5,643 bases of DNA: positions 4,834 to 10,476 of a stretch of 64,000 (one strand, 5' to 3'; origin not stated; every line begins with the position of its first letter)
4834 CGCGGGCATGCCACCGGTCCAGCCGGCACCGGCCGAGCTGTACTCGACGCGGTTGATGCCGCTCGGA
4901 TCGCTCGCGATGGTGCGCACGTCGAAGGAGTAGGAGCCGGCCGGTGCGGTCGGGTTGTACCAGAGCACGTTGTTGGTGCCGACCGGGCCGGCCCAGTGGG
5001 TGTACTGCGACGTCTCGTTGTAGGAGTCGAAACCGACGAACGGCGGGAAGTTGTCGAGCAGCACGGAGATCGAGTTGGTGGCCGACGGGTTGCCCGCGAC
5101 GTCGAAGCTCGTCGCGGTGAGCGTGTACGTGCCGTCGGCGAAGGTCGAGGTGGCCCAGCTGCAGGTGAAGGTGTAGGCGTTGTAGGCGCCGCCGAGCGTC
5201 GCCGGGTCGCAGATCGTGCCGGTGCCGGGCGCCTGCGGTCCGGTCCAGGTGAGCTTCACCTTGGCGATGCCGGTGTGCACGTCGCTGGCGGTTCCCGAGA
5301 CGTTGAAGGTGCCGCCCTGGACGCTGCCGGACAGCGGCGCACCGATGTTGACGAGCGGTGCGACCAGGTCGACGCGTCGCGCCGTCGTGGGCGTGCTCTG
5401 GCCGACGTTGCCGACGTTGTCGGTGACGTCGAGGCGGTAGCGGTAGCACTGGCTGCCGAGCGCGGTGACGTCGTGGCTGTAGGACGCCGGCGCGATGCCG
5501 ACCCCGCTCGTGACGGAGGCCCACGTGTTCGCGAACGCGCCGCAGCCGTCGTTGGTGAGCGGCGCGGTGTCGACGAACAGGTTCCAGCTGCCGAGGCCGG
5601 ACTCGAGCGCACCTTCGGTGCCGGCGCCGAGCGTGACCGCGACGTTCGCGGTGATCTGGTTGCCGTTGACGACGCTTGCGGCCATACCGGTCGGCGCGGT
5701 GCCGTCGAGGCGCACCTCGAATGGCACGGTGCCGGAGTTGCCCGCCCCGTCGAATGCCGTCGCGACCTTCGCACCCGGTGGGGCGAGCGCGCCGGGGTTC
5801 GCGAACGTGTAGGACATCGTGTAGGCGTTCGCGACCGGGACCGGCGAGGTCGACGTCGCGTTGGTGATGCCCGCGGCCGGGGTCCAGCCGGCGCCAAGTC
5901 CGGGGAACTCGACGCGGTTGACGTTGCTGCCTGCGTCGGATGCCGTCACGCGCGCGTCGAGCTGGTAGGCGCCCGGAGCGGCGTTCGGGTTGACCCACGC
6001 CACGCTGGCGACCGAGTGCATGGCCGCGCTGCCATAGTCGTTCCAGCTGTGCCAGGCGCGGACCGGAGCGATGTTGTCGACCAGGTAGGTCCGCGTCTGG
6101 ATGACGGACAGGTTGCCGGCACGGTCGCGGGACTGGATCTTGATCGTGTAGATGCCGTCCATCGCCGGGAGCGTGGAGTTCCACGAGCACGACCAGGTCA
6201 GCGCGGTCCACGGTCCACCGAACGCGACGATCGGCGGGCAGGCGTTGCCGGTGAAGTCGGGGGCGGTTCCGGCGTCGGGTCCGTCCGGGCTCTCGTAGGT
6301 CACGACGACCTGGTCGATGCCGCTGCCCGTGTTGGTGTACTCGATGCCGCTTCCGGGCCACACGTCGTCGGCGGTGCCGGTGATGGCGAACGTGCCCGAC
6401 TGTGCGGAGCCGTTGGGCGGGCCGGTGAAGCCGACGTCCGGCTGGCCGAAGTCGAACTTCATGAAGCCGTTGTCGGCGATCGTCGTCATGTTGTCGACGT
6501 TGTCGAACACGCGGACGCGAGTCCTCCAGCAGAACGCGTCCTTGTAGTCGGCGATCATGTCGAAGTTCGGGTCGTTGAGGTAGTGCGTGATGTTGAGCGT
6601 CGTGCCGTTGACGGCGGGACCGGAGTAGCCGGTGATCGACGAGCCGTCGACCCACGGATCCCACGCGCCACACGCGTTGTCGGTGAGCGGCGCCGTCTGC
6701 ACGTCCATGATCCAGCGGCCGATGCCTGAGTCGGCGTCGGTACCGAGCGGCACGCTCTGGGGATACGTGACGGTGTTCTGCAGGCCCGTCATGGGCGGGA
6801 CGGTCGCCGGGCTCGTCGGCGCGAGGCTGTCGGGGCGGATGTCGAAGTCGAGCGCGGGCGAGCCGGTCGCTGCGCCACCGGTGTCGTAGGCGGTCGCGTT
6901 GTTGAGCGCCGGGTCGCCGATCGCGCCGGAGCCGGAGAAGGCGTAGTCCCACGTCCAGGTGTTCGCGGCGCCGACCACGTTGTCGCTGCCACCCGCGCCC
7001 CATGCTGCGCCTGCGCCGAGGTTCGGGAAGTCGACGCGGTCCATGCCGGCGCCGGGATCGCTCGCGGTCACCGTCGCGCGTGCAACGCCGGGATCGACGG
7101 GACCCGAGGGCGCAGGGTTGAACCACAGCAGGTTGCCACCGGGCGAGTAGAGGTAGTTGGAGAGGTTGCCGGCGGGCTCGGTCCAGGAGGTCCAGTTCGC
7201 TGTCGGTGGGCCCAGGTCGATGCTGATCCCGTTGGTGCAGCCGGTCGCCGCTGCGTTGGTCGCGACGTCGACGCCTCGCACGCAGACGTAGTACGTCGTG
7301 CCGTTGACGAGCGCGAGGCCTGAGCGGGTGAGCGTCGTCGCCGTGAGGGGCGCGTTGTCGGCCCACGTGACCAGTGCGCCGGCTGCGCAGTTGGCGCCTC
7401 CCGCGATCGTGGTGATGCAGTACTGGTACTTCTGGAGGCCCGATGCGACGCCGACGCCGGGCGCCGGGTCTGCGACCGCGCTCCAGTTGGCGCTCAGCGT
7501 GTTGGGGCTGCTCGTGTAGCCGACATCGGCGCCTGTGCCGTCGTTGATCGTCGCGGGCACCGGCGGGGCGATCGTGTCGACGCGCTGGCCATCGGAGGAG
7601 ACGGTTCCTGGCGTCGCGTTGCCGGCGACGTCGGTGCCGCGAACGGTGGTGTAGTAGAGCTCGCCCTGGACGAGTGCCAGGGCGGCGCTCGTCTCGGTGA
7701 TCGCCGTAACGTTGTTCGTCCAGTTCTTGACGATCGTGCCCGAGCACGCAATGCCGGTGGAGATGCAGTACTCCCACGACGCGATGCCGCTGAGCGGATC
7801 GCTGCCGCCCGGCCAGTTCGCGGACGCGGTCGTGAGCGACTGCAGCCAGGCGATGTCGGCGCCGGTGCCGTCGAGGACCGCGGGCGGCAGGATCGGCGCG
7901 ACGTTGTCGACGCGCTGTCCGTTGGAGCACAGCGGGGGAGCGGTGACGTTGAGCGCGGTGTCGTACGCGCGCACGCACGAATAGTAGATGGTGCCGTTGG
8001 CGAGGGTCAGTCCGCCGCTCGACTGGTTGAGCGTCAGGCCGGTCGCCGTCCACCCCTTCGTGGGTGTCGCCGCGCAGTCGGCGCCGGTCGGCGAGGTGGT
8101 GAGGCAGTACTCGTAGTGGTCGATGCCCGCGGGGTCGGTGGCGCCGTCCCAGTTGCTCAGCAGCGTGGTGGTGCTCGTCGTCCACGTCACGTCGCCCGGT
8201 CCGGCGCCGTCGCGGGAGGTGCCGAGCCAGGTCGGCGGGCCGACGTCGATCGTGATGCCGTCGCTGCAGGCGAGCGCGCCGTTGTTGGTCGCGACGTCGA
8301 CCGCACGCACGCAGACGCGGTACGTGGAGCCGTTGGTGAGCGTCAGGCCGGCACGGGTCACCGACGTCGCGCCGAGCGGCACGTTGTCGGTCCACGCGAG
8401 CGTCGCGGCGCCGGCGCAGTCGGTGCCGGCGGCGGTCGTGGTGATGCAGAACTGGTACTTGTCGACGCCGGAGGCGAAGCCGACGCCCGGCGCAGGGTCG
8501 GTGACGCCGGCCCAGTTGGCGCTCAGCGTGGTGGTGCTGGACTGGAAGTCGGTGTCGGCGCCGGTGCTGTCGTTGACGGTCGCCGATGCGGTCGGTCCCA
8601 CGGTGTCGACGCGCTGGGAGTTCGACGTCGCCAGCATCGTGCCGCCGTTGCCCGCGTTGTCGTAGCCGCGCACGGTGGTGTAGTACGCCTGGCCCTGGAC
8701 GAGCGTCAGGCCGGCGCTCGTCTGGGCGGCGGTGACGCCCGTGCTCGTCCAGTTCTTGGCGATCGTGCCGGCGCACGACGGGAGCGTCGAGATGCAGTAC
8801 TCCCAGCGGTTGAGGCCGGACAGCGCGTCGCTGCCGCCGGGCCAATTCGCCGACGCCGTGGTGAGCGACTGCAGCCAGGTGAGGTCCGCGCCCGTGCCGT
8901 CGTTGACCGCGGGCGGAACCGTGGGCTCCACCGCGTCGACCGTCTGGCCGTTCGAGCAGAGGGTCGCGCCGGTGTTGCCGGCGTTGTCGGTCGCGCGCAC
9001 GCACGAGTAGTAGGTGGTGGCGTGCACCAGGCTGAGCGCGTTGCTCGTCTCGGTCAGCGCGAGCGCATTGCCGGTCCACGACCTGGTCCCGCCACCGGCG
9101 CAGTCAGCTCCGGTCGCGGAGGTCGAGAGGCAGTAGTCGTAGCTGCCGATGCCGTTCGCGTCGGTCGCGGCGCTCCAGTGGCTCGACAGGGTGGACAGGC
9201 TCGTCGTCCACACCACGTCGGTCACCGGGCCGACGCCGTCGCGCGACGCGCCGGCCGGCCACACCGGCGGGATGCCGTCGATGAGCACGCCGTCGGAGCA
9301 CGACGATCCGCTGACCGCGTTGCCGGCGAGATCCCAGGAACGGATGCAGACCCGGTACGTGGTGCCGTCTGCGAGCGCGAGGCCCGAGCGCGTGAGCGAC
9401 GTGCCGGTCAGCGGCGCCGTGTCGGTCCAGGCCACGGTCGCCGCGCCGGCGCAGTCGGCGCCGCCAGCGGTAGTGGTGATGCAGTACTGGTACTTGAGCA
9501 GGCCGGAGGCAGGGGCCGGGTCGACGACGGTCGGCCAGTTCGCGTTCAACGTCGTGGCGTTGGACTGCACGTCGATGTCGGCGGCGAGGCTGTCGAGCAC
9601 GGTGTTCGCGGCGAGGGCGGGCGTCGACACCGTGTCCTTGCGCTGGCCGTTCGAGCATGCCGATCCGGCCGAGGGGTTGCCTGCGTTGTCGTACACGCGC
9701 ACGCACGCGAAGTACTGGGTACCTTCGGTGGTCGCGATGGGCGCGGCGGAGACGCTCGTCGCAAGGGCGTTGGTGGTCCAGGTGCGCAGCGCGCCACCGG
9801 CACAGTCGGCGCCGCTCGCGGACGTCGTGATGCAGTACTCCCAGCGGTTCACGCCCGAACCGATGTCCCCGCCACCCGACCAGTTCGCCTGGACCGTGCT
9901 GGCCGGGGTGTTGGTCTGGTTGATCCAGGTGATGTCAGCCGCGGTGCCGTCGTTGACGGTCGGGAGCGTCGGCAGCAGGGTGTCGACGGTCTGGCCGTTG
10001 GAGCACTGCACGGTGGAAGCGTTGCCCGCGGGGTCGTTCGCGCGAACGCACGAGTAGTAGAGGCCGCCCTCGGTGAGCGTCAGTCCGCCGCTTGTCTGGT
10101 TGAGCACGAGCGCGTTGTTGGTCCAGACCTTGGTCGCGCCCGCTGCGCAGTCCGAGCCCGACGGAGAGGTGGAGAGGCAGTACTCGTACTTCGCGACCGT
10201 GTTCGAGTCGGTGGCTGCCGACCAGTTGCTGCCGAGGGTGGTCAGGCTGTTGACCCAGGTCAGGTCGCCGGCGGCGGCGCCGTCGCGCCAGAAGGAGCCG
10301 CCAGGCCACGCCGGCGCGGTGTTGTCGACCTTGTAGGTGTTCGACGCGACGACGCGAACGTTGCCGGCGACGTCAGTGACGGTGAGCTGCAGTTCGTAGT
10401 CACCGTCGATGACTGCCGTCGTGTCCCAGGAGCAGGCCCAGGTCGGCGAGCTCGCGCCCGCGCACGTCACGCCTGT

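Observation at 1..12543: Giant (>4180 aa, still open at the window edge) secreted repeat protein invisible to the ORF track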

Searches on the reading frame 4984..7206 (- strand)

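Call 21: search_protein_families(library=pfam, proteins=[window:4984-7206:-], max_evalue=1)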
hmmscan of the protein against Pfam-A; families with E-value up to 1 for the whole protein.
window:4984-7206:- (741 aa): 6 families
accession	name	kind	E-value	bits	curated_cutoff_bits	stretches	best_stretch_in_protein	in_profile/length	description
PF19077.6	Big_13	-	9.2e-09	36.2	27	2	678-718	64-101/102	Bacterial Ig-like domain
PF17957.7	Big_7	-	6.3e-08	33.6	24.1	1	617-698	1-70/70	Bacterial Ig domain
PF12245.14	Big_3_2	-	5.3e-07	30.3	23.3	2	628-719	30-122/122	Bacterial Ig-like domain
PF13750.12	Big_3_3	-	0.0038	17.3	27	0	680-726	3-50/157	Bacterial Ig-like domain (group 3)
PF13754.12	Big_3_4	-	0.15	12.5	27.3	1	342-393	24-75/106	Domain of unknown function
PF22352.2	K319L-like_PKD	-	0.32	11.4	27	0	572-603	46-77/84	K319L-like, PKD domain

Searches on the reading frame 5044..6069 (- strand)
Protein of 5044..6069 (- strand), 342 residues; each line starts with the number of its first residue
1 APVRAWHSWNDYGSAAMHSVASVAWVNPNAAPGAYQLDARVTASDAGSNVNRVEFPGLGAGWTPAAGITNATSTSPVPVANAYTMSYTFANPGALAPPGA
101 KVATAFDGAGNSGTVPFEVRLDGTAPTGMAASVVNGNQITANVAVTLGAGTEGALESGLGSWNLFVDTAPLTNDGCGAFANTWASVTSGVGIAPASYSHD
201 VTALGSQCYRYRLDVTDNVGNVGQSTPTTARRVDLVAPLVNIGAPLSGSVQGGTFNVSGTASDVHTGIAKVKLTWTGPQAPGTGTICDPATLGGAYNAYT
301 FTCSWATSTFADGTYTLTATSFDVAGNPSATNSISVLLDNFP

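Call 42: predict_structure(alignment_id=A2)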
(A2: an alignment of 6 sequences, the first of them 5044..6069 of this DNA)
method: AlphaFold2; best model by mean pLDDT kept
length: 342 residues; sequences in the alignment: 6
mean_pLDDT: 74.3   pTM: 0.63
mean pLDDT of the five models: 74.3, 66.3, 66.2, 62.2, 55.6
residues with pLDDT >= 90: 35; 70-90: 200; 50-70: 77; < 50: 30
segments of 3 or more residues with pLDDT < 50: 1-6, 8-13, 66-78
pLDDT, mean of each block of 10 residues (from residue 1): 43 55 76 72 69 76 55 46 73 59 78 79 78 74 79 61 93 85 91 78 82 88 90 81 71 84 78 81 62 59 83 88 76 86 63
secondary structure, 60 per line:
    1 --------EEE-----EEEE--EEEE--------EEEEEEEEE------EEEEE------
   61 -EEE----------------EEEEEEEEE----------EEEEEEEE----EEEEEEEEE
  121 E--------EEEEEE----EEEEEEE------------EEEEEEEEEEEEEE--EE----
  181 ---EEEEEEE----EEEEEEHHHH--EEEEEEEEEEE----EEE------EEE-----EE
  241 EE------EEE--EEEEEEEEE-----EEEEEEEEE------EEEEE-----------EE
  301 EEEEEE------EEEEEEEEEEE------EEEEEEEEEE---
elements in order: E9-11 E17-20 E23-26 E35-43 E50-54 E62-64 E81-89 E100-107 E112-121 E130-135 E140-146 E159-172 E184-190 E195-200 H201-204 E207-217 E222-224 E231-233 E239-242 E249-251 E254-262 E268-276 E283-287 E299-306 E313-323 E330-339

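Call 69: fold_search(model_id=the predicted structure, library=pdb)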
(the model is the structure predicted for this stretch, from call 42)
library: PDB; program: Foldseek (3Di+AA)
matches with E <= 10: 1928; with E <= 0.001: 280
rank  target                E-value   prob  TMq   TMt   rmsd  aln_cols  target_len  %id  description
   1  8k53_A                1.9e-08  1.00  0.33  0.19  12.2       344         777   15  Structure of the Dimeric Human CNTN2 Ig 1-6-FNIII 1-2 Domain in an Asymmetric State (released 2023-12-06)
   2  5e55_A                2.1e-08  1.00  0.21  0.23  18.9       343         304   10  Crystal structure of mouse CNTN6 FN1-FN3 domains (released 2016-08-31)
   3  5i99                  3.9e-08  1.00  0.29  0.27  21.3       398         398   14  Crystal structure of mouse CNTN3 Ig5-Fn2 domains (released 2016-08-31)
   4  8ayh_C                5.6e-08  1.00  0.28  0.17  27.2       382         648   11  Structure of Complement C5 in Complex with small molecule inhibitor and CVF (released 2022-12-21)
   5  2jll                  6.8e-08  1.00  0.37  0.34  11.7       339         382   10  Crystal structure of NCAM2 IgIV-FN3II (released 2009-11-17)
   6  4kkq_A                8.4e-08  1.00  0.26  0.38  19.9       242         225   14  Crystal structure of Vibrio cholerae RbmA (crystal form 1) (released 2013-05-22)
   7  7mrq                  8.8e-08  1.00  0.36  0.40  11.7       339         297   12  Chicken CNTN4 FN1-FN3 domains with T751A, V752A, Y781A, E786A mutations (released 2022-01-05)
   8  4kkr_A                2.2e-07  1.00  0.21  0.30  20.4       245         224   15  Crystal structure of Vibrio cholerae RbmA (crystal form 3) (released 2013-05-22)
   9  4be6_A                2.4e-07  1.00  0.21  0.31  20.6       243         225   14  V. cholera biofilm scaffolding protein RbmA (released 2013-12-18)
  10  5i5k_B                2.6e-07  1.00  0.26  0.08  26.0       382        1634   11  Structure of complement C5 in complex with eculizumab (released 2016-03-16)
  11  8cml_E                3.5e-07  1.00  0.26  0.16  26.4       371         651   12  Cryo-EM structure of complement C5 in complex with nanobodies UNbC5-1 and UNbC5-2 (released 2023-09-27)
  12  7mro                  3.5e-07  1.00  0.26  0.27  15.6       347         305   11  Zebrafish CNTN4 FN1-FN3 domains (released 2022-01-05)
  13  7mrk_D                3.6e-07  1.00  0.33  0.36  14.8       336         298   12  Chicken CNTN4 APP complex (released 2022-01-05)
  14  9ba4_A                3.6e-07  1.00  0.31  0.15  12.3       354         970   15  Full-length cross-linked Contactin 2 (CNTN2) (released 2024-07-17)
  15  5i5k_A                4.7e-07  1.00  0.26  0.08  25.9       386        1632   11  Structure of complement C5 in complex with eculizumab (released 2016-03-16)
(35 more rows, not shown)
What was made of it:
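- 5038..7209 (-): Two X-Y-IG units, aa 1779-2502. The AlphaFold model of aa 2159-2500 shows three beta-sandwiches at pLDDT 74 (call 42), with tandem FN3/Ig fold matches (call 69).
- Closest known: RTX / type-1-secreted giant adhesins. Same: SiiE appears among the fold matches (call 69).
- Its top fold matches are tandem FN3 arrays, V. cholerae RbmA, the D. radiodurans HPI S-layer protein and SiiE (calls 42, 69). A fold match to the D. radiodurans HPI S-layer protein gives TMq 0.42 and rmsd 4.7 over 222 columns (call 69). The fold matches the V. cholerae biofilm scaffold RbmA (call 69).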

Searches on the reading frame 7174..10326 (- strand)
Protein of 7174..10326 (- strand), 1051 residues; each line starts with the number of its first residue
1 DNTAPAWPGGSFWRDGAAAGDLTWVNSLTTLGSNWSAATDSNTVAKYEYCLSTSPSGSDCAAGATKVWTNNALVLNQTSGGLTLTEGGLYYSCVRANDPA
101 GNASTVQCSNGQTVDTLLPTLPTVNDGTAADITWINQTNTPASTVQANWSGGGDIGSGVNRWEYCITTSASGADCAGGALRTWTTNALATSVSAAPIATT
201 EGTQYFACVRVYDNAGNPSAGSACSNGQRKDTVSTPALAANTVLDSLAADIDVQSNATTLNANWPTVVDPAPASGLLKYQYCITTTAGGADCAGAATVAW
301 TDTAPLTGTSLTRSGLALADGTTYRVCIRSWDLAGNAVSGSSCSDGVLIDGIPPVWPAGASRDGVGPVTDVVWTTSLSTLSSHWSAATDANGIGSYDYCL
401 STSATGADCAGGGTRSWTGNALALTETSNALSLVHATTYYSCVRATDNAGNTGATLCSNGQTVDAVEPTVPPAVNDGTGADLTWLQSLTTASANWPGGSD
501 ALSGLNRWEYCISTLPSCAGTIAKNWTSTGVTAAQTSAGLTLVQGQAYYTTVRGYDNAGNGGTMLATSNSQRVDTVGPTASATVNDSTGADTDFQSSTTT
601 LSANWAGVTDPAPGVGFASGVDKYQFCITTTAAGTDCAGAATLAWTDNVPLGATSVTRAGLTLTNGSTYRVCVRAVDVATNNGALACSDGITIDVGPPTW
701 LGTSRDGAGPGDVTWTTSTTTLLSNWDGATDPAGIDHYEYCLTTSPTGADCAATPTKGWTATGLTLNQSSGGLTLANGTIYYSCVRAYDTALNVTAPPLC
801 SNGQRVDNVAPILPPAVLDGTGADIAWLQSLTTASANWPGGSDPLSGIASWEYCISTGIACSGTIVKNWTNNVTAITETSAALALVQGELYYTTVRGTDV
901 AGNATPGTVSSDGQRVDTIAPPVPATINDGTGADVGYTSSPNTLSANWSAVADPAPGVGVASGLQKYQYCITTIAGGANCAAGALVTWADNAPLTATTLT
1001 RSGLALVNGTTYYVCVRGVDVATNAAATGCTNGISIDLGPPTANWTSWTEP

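Call 21: search_protein_families(library=pfam, proteins=[window:7174-10326:-], max_evalue=1)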
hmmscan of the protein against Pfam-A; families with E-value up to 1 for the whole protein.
window:7174-10326:- (1051 aa): 4 families
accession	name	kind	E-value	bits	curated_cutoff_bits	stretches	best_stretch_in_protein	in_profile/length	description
PF25788.1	Ig_Rha78A_N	-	4.7e-08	33.7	27.4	0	195-223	67-95/105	Rha78A-like, N-terminal immunoglobulin domain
PF24489.1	Ig_J_second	-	7.9e-07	29.5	27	0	508-560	30-83/105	Tip attachment protein J second Ig-like domain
PF12597.13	Cox20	-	0.00062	20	25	0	831-855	49-73/101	Cytochrome c oxidase assembly protein COX20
PF13750.12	Big_3_3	-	0.15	12.1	27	0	885-908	118-141/157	Bacterial Ig-like domain (group 3)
